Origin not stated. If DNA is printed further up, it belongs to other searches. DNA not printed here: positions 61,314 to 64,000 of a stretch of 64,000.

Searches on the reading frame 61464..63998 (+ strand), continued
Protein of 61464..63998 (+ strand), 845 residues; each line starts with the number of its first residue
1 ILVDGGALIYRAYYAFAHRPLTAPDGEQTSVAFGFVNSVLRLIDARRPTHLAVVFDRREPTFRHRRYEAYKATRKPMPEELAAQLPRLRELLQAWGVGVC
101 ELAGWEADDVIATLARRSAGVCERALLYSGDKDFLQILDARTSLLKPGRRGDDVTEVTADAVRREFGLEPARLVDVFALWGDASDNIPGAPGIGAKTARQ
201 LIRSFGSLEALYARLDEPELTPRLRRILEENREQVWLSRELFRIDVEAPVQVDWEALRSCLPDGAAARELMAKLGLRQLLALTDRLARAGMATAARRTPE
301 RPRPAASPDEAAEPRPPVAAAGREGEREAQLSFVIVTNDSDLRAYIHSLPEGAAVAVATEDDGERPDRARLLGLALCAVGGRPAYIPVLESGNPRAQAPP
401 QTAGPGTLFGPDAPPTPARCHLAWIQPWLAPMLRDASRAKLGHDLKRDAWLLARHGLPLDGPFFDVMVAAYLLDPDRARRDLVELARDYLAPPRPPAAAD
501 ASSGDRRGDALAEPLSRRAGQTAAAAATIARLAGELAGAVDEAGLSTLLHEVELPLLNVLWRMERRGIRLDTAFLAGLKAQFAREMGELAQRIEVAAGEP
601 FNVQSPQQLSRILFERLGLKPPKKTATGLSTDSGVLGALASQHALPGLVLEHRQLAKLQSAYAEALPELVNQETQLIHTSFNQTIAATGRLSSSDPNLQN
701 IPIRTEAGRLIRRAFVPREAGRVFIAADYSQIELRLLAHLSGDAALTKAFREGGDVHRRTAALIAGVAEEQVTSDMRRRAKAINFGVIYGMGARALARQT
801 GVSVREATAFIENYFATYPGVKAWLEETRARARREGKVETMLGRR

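Call 71: find_encoding_contigs(protein=P0135, flank=300, max_places=1)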
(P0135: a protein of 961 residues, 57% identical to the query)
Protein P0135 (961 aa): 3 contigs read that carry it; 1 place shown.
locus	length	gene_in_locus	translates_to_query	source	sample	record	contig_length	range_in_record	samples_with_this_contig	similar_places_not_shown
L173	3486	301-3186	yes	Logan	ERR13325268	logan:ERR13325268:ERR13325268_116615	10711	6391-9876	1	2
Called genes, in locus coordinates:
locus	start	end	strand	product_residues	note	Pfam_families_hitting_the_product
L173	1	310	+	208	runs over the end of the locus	PF01467:CTP_transf_like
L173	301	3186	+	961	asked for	PF02739:5_3_exonuc_N, PF01367:5_3_exonuc, PF01612:DNA_pol_A_exo1, PF00476:DNA_pol_A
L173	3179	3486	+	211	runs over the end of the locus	PF01121:CoaE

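Call 72: find_encoding_contigs(protein=P0141, flank=300, max_places=1)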
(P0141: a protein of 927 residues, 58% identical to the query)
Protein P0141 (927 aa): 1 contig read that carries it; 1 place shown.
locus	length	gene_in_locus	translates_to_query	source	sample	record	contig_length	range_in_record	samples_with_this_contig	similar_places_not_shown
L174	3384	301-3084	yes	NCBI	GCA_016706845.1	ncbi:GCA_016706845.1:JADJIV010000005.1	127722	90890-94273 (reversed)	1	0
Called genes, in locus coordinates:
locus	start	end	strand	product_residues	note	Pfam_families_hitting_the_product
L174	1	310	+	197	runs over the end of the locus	PF01467:CTP_transf_like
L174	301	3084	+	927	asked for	PF02739:5_3_exonuc_N, PF01367:5_3_exonuc, PF01612:DNA_pol_A_exo1, PF00476:DNA_pol_A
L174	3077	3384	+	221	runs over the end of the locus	PF01121:CoaE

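Call 73: find_encoding_contigs(protein=P0153, flank=300, max_places=1)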
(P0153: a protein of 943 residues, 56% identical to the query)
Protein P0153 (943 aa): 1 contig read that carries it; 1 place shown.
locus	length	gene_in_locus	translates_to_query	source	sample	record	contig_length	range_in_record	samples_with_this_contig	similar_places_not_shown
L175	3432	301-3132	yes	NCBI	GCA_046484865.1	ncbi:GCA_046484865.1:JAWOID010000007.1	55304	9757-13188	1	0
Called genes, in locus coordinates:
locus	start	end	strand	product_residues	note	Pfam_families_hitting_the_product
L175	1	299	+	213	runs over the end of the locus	PF01467:CTP_transf_like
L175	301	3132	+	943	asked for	PF02739:5_3_exonuc_N, PF01367:5_3_exonuc, PF01612:DNA_pol_A_exo1, PF00476:DNA_pol_A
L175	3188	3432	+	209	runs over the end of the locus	PF01121:CoaE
